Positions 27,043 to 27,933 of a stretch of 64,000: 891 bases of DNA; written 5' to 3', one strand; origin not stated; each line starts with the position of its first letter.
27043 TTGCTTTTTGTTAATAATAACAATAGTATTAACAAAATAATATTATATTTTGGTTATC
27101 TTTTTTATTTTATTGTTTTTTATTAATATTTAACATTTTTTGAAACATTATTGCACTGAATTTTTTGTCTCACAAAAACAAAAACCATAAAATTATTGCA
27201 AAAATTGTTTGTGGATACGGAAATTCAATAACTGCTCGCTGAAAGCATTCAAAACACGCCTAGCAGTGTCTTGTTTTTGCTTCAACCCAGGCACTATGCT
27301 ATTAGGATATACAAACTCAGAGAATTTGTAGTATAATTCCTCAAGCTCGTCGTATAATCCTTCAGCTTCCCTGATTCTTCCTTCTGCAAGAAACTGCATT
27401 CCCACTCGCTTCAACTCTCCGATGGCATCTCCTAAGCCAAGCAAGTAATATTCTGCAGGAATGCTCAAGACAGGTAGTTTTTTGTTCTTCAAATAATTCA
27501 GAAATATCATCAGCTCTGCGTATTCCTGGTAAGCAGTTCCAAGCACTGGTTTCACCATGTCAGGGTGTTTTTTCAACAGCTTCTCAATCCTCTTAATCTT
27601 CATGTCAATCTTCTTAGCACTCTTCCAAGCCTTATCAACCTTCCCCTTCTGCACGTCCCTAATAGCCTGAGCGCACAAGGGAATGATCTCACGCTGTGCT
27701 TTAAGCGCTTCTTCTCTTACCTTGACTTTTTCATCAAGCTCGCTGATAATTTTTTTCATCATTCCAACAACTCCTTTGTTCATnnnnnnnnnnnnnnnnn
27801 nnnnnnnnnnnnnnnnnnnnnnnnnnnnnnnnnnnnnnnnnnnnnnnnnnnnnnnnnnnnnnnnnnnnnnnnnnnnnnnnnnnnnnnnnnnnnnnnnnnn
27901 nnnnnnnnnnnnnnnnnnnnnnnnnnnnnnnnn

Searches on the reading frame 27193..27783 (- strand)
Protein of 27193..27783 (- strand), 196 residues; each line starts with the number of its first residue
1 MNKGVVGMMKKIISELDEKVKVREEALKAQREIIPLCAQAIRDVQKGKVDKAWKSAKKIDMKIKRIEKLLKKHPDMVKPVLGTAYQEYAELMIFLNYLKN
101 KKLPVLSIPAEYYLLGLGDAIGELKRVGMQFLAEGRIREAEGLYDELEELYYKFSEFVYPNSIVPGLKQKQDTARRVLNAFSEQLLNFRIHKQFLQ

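Call 3: search_protein_families(library=pfam, proteins=[window:27193-27783:-], max_evalue=1)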
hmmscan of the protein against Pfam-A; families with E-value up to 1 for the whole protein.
window:27193-27783:- (196 aa): 3 families
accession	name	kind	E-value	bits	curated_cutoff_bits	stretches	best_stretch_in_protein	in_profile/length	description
PF01997.21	Translin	-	5e-10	40.1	25.9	1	78-176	73-189/205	Translin family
PF23220.1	HAT_Syf1_M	-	0.12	12.7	27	1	43-81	141-177/213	Pre-mRNA-splicing factor SYF1 middle HAT repeat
PF18323.6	CSN5_C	-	0.3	12.3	27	1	11-62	14-65/81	Cop9 signalosome subunit 5 C-terminal domain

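Call 4: search_protein_families(library=ncbifam, proteins=[window:27193-27783:-], max_evalue=1)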
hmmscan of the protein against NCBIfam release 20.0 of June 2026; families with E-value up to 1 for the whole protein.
window:27193-27783:- (196 aa): 7 families
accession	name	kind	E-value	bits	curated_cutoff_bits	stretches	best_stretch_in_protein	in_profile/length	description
NF011161.0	PRK14562.1-6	equivalog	3.9e-46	157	228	1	8-193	17-205/218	haloacid dehalogenase superfamily protein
NF011156.0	PRK14562.1-1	equivalog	1.7e-34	119.6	308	1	6-184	10-191/200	haloacid dehalogenase superfamily protein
NF011159.0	PRK14562.1-4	equivalog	1.2e-26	93.7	269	1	9-188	5-183/198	haloacid dehalogenase superfamily protein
NF011158.0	PRK14562.1-3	equivalog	1.6e-25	90.1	359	1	9-186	6-191/210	haloacid dehalogenase superfamily protein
NF011160.0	PRK14562.1-5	equivalog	4.3e-22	78.6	291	1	9-179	8-182/213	haloacid dehalogenase superfamily protein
NF011157.0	PRK14562.1-2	equivalog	5.1e-15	55.7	238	1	9-186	5-181/191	haloacid dehalogenase superfamily protein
NF010459.0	PRK13884.1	subfamily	0.035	13.6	156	1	6-50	86-130/178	conjugal transfer peptidase TraF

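Call 8: find_homologous_proteins(query=window:27193-27783:-, max_evalue=0.00001)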
Query window:27193-27783:- (196 aa): 73 proteins with E <= 0.00001 among 316 candidates.
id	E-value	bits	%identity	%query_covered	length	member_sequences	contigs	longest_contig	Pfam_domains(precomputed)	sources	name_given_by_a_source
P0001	1.7e-120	418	100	100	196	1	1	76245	PF01997.22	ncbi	-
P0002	9.9e-94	331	84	96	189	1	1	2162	PF01997.22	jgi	-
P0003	2.9e-70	254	66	95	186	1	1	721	PF01997.22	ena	-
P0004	3.4e-69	251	66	95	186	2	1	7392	PF01997.22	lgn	-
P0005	4.2e-69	250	62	93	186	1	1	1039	PF01997.22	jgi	jgi:translin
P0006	6.5e-69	250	67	93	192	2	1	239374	PF01997.22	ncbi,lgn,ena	-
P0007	1.2e-68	249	62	94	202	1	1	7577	PF01997.22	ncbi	ncbi:MAG: hypothetical protein QXO69_02940 [archaeon]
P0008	5.9e-68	247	64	95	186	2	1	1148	PF01997.22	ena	-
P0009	7.7e-68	246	63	95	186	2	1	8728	PF01997.22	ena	-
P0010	1.2e-67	246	62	94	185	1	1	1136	PF01997.22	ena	-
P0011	1.2e-66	242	61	94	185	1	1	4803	PF01997.22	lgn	-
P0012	8.8e-64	233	62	94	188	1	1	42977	PF01997.22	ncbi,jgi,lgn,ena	-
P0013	7.1e-63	230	56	94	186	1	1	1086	PF01997.22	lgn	-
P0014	1.5e-62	229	56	94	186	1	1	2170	PF01997.22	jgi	jgi:translin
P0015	2.4e-62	228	60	87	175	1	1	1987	PF01997.22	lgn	-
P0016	1.7e-61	226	56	94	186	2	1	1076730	PF01997.22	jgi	jgi:translin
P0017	4.3e-61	224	59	94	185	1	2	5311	PF01997.22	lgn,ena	-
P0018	1.2e-60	223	58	94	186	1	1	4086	PF01997.22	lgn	-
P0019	1.2e-60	223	58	93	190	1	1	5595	PF01997.22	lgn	-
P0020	3.1e-60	221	58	93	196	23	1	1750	PF01997.22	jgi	-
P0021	5.0e-60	221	61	88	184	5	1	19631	PF01997.22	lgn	-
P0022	1.6e-59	219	55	94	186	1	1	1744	PF01997.22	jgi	jgi:translin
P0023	4.0e-59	218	56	94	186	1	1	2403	PF01997.22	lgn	-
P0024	5.1e-59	218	57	93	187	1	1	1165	PF01997.22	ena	-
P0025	5.5e-59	217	60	89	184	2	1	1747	PF01997.22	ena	-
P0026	5.9e-59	217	57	90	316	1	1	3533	PF21003.3,PF01997.22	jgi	-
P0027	9.1e-59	217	58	91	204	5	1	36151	PF01997.22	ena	-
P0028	2.7e-58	215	54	94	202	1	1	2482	PF01997.22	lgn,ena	-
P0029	2.7e-58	215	54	94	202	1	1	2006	PF01997.22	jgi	-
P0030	3.9e-58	215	55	95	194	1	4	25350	PF01997.22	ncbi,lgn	-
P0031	4.1e-58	215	58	94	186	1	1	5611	PF01997.22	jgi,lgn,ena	jgi:translin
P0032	5.6e-58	214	54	93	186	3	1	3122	PF01997.22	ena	-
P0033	6.2e-58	214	59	87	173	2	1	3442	PF01997.22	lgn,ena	-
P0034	6.4e-58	214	54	94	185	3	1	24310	PF01997.22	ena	-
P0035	1.0e-57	213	55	93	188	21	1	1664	PF01997.22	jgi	jgi:translin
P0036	1.2e-57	213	57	87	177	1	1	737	PF01997.22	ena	-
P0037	2.3e-57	212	56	93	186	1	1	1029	PF01997.22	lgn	-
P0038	2.6e-57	212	55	94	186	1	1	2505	PF01997.22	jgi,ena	jgi:translin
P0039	4.6e-57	211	55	93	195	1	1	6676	PF01997.22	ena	-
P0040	8.4e-57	210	55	93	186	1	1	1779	PF01997.22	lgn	-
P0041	9.9e-57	210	55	93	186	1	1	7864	PF01997.22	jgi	-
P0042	2.5e-56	209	53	94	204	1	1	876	PF01997.22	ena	-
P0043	6.2e-56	207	53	95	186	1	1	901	PF01997.22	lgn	-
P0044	6.5e-56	207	53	95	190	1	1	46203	PF01997.22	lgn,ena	-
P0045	7.6e-56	207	57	88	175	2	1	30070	PF01997.22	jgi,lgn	-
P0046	1.2e-55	207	54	94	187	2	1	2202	PF01997.22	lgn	-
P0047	1.7e-55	206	57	93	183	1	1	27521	PF01997.22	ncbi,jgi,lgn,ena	-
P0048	2.2e-55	206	59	91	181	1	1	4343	PF01997.22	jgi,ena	-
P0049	1.1e-54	203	55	91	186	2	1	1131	PF01997.22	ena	-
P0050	7.3e-52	194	51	94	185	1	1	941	PF01997.22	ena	-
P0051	7.8e-52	194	52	94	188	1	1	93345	PF01997.22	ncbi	-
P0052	2.2e-51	193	55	89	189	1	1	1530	PF01997.22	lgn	-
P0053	4.4e-51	192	51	86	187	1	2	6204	PF01997.22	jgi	-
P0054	4.9e-51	192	53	93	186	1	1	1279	PF01997.22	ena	-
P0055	5.9e-50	188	49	93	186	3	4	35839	PF01997.22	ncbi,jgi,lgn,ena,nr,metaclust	ncbi:MAG: hypothetical protein J4432_03370 [DPANN group archaeon]|nr:hypothetical protein [DPANN gro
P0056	5.9e-50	188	51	95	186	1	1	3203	PF01997.22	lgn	-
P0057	7.8e-50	188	53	89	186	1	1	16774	PF01997.22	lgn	-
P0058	1.4e-49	187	49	93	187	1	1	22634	PF01997.22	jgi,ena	-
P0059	7.1e-47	178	49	95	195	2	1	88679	PF01997.22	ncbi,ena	-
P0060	1.1e-46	177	50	93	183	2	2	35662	PF01997.22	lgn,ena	-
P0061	1.1e-44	171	47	94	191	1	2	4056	PF01997.22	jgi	-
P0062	1.3e-44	171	48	94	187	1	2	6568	PF01997.22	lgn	-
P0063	4.6e-43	166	48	93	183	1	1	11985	PF01997.22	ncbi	ncbi:MAG: hypothetical protein ACOCTT_00430 [archaeon]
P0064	7.2e-43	165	46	94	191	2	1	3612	PF01997.22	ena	-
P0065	1.9e-41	160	44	93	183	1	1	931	PF01997.22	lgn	-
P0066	2.9e-41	160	44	93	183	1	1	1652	PF01997.22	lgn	-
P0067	3.1e-40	156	45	93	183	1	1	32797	PF01997.22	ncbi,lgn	-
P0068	1.2e-39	154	42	94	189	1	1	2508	PF01997.22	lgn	-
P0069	9.2e-39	152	43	93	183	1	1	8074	PF01997.22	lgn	-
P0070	5.6e-33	133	58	57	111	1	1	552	PF01997.22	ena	-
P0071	2.2e-18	85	34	88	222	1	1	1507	PF01997.22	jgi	-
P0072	5.3e-14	71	32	90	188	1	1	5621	PF01997.22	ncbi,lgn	-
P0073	1.1e-10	60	28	85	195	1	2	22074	PF01997.22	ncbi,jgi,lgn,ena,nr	ncbi:MAG TPA: hypothetical protein ENN60_01015 [archaeon]|nr:hypothetical protein [archaeon]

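Call 10: search_solved_structures(query=A1, max_evalue=0.001, show_alignments=3)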
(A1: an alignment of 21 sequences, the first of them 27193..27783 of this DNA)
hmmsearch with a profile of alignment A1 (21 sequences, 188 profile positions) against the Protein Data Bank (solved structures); distinct sequences matched with E-value up to 0.001: 8.
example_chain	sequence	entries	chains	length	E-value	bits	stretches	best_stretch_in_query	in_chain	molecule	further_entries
3zc1_A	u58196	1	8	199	3.4e-36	128.3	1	4-187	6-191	AFTRAX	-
3zc0_A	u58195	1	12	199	1.4e-34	123.1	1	4-187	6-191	AFTRAX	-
5jr9_A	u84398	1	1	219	1.8e-19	73.8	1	4-180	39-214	NEQ131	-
5jr9_C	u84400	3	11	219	2.2e-19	73.5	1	4-181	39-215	NEQ131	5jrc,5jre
5jr9_B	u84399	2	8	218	2.2e-19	73.5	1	4-180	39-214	NEQ131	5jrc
3pja_J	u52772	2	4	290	1.9e-13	54.1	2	4-102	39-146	Translin-associated protein X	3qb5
3riu_C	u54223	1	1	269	6.9e-09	39.3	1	103-153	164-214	Translin associated factor X, isoform B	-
3axj_B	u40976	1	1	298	4.7e-08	36.6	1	103-153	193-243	Translin associated factor X, isoform B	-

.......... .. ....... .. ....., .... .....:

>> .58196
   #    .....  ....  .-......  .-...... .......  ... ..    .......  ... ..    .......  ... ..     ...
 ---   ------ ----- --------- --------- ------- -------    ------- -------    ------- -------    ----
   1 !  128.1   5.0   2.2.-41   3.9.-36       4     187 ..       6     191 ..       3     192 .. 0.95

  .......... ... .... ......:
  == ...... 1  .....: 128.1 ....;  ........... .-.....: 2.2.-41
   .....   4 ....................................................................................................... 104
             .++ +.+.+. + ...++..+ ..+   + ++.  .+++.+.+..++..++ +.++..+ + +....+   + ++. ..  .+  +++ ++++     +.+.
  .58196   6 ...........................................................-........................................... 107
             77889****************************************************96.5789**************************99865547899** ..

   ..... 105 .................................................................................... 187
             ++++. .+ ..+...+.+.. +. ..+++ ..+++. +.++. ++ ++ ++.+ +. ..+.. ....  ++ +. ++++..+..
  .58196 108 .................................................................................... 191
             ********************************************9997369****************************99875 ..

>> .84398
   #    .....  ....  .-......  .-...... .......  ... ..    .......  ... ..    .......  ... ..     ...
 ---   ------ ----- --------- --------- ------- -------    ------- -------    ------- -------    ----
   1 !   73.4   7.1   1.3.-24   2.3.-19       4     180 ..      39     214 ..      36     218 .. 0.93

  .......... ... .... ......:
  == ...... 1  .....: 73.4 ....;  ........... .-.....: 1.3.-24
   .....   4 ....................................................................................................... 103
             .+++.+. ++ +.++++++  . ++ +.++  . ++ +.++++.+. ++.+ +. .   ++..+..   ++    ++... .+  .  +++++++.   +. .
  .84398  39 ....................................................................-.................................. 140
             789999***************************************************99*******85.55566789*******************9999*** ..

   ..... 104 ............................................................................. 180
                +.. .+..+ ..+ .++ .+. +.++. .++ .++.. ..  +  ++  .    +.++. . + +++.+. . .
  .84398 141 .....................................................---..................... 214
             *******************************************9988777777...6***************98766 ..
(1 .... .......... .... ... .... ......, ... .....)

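Call 11: find_related_loci(query=A1, collection=genome_contigs, flank=10000)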
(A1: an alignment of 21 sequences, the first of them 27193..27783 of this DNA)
Query A1 (196 aa) in genome_contigs; peptide patterns used: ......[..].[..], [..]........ (x = any residue, [..] = any of these).
165 stretches matched a pattern; 108 encode a relative of the query (tblastn E <= 1e-3); the best 80 are kept; 80 distinct loci.
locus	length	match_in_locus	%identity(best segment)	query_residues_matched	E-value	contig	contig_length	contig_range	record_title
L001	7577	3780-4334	62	6-190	2e-75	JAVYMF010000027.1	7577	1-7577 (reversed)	MAG: archaeon isolate DPZ-2_202101_bins_94 DPZ-2_202101_bins_94_scaffold_27, whole genome shotgun sequence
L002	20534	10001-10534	67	11-188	1e-69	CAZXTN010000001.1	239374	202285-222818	MAG TPA_asm: Candidatus Micrarchaeota archaeon isolate SRP141559_co1_226 genome assembly, contig: NODE_3_length_239374_c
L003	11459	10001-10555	62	8-192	1e-68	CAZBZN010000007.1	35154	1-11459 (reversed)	MAG TPA_asm: Candidatus Micrarchaeota archaeon isolate SRP141559_co1_230 genome assembly, contig: NODE_425_length_35154_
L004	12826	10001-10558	55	7-192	2e-64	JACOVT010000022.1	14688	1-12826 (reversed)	MAG: Candidatus Micrarchaeota archaeon isolate NC_groundwater_107_Ag_S-0.2um_55_27 S_p2_S4_170907_scaffold_604896, whole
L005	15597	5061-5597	58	7-185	3e-63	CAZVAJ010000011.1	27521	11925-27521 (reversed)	MAG TPA_asm: Candidatus Micrarchaeota archaeon isolate SRP141559_co1_36 genome assembly, contig: NODE_711_length_27521_c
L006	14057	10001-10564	52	4-191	8e-59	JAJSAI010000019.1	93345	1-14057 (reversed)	MAG: archaeon isolate Dive96_bin4.413 k141_2557599, whole genome shotgun sequence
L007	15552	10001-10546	49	9-190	4e-56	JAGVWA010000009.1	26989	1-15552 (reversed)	MAG: Nanobdellati archaeon isolate RIFCSPHIGHO2_02_FULL_47_15 rifcsphigho2_02_scaffold_3310, whole genome shotgun sequen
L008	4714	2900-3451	47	8-191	4e-51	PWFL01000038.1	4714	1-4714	MAG: Candidatus Iainarchaeum archaeon isolate T1Sed10_39R1 T1-Sed10-C24441, whole genome shotgun sequence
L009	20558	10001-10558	49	5-190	3e-48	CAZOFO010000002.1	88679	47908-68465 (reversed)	MAG TPA_asm: Candidatus Micrarchaeota archaeon isolate binchicken_co32_197 genome assembly, contig: NODE_162_length_8867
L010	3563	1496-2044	49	5-187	3e-46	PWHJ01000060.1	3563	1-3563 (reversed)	MAG: Bacteroidetes bacterium isolate T1Sed10_131 T1-Sed10-C36887, whole genome shotgun sequence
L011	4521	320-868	39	8-190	2e-40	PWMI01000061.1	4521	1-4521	MAG: Candidatus Iainarchaeum archaeon isolate CSSed10_269 CS-Sed10-C68756, whole genome shotgun sequence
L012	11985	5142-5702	47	4-190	8e-40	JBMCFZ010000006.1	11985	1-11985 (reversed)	MAG: archaeon isolate C5M10_49 NODE_2383_length_11985_cov_6.608466, whole genome shotgun sequence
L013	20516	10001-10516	40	8-178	3e-32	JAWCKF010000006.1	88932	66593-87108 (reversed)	MAG: Thermoplasmata archaeon isolate JZ-2_201705_bins_126 JZ-2_201705_bins_126_scaffold_6, whole genome shotgun sequence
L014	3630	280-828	33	1-180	4e-27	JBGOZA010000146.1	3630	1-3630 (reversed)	MAG: Candidatus Bathyarchaeia archaeon isolate OBJ_0618_130150_3 k141_3981284_length_3630_cov_11.0000, whole genome shot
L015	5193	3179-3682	36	16-180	3e-26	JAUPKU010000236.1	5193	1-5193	MAG: Thermoproteota archaeon isolate erpe_2018_pw_0hr_WHONDRS-PP48-000085_B_bin.57 scaffold_1894215, whole genome shotgu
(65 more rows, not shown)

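Call 13: find_encoding_contigs(protein=P0002, flank=10000, max_places=4)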
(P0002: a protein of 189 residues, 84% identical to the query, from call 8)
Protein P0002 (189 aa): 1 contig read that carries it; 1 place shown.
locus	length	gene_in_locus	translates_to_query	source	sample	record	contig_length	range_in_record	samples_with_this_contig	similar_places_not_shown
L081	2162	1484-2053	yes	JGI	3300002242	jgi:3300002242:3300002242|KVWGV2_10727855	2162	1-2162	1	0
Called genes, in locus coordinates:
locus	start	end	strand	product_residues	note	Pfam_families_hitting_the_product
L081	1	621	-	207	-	?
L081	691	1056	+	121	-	PF07578:LAB_N (faint)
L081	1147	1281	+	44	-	-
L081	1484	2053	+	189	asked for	PF01997:Translin (weak)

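Call 14: find_encoding_contigs(protein=P0001, flank=10000, max_places=4)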
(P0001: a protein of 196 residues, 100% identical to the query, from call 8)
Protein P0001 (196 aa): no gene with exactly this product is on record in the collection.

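Call 28: search_protein_families(library=padloc, proteins=[window:27193-27783:-], max_evalue=1)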
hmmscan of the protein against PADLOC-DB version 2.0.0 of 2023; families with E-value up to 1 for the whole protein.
window:27193-27783:- (196 aa): 0 families

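Call 29: search_protein_families(library=phrogs, proteins=[window:27193-27783:-], max_evalue=1)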
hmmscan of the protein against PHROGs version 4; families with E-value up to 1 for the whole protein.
window:27193-27783:- (196 aa): 7 families
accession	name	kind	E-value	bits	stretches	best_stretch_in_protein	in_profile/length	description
phrog_4876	-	unknown function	0.059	14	1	12-78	143-208/226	-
phrog_1083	-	unknown function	0.084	14.2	1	7-72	13-71/109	-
phrog_739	-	lysis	0.11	13.7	1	9-91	25-116/122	Rz-like spanin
phrog_29168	-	unknown function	0.15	12.9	1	154-194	61-101/148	-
phrog_27487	-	unknown function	0.24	12.4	1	46-78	124-156/159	-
phrog_29751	-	unknown function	0.39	11.8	1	48-93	72-118/160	-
phrog_10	-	head and packaging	0.46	10.3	1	8-102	261-350/752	major head protein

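Call 43: search_protein_families(library=pfam, alignment_id=A2, max_evalue=0.001)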
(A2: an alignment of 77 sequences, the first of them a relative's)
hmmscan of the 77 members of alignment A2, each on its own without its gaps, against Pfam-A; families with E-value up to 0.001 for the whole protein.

A. member 1, L001:3358-3774:+ (138 aa): 0 families

B. families by the number of members that match (of 77 scanned): 51 families (the first 25 are shown)
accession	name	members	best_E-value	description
PF00730.31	HhH-GPD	26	7e-14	HhH-GPD superfamily base excision DNA repair protein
PF07934.18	OGG_N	22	8.7e-11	8-oxoguanine DNA glycosylase, N-terminal domain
PF00696.33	AA_kinase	4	5.2e-30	Amino acid kinase family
PF01145.31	Band_7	3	1.4e-42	SPFH domain / Band 7 family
PF00689.26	Cation_ATPase_C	3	8e-32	Cation transporting ATPase, C-terminus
PF00702.32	Hydrolase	3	1.6e-18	haloacid dehalogenase-like hydrolase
PF13246.12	Cation_ATPase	3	3.2e-16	Cation transport ATPase (P-type)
PF08282.18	Hydrolase_3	3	5.3e-08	haloacid dehalogenase-like hydrolase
PF19810.5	HFX_2341_N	3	4.2e-07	HFX_2341-like, N-terminal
PF13421.11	Band_7_1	3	4.9e-06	SPFH domain-Band 7 family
PF12710.13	HAD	3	3.4e-05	haloacid dehalogenase-like hydrolase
PF00633.29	HHH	3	0.00024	Helix-hairpin-helix motif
PF01071.24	GARS_A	2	5e-60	Phosphoribosylglycinamide synthetase, ATP-grasp (A) domain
PF00122.25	E1-E2_ATPase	2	1.1e-51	E1-E2 ATPase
PF02844.21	GARS_N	2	4.4e-24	Phosphoribosylglycinamide synthetase, N domain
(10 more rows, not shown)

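Call 44: search_protein_families(library=pfam, alignment_id=A3, max_evalue=0.001)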
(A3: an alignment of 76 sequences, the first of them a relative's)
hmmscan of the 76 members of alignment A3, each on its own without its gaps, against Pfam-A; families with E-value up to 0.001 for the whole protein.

A. member 1, L001:4433-4714:+ (93 aa): 0 families

B. families by the number of members that match (of 76 scanned): 51 families (the first 25 are shown)
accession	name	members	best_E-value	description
PF01381.28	HTH_3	13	1.3e-08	Helix-turn-helix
PF13840.12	ACT_7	11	2.8e-14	ACT domain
PF10000.15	ACT_3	11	2.7e-12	ACT domain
PF00202.27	Aminotran_3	9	4.1e-110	Aminotransferase class-III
PF04493.20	Endonuclease_5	5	7.4e-63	Endonuclease V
PF13560.12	HTH_31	5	9.7e-05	Helix-turn-helix domain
PF13412.12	HTH_24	4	0.00016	Winged helix-turn-helix DNA-binding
PF12844.13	HTH_19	4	0.00041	Helix-turn-helix domain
PF04457.17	MJ1316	3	1.6e-13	MJ1316 RNA cyclic group end recognition domain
PF00999.27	Na_H_Exchanger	2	3.8e-35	Sodium/hydrogen exchanger, transmembrane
PF18490.6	tRNA_bind_4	2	2.4e-33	tRNA-binding domain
PF02878.22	PGM_PMM_I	2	3.6e-31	Phosphoglucomutase/phosphomannomutase, alpha/beta/alpha domain I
PF01880.24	Desulfoferrodox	2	3.2e-22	Desulfoferrodoxin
PF06397.17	Desulfoferrod_N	2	9.6e-20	Desulfoferrodoxin, N-terminal domain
PF02879.22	PGM_PMM_II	2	3.7e-19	Phosphoglucomutase/phosphomannomutase, alpha/beta/alpha domain II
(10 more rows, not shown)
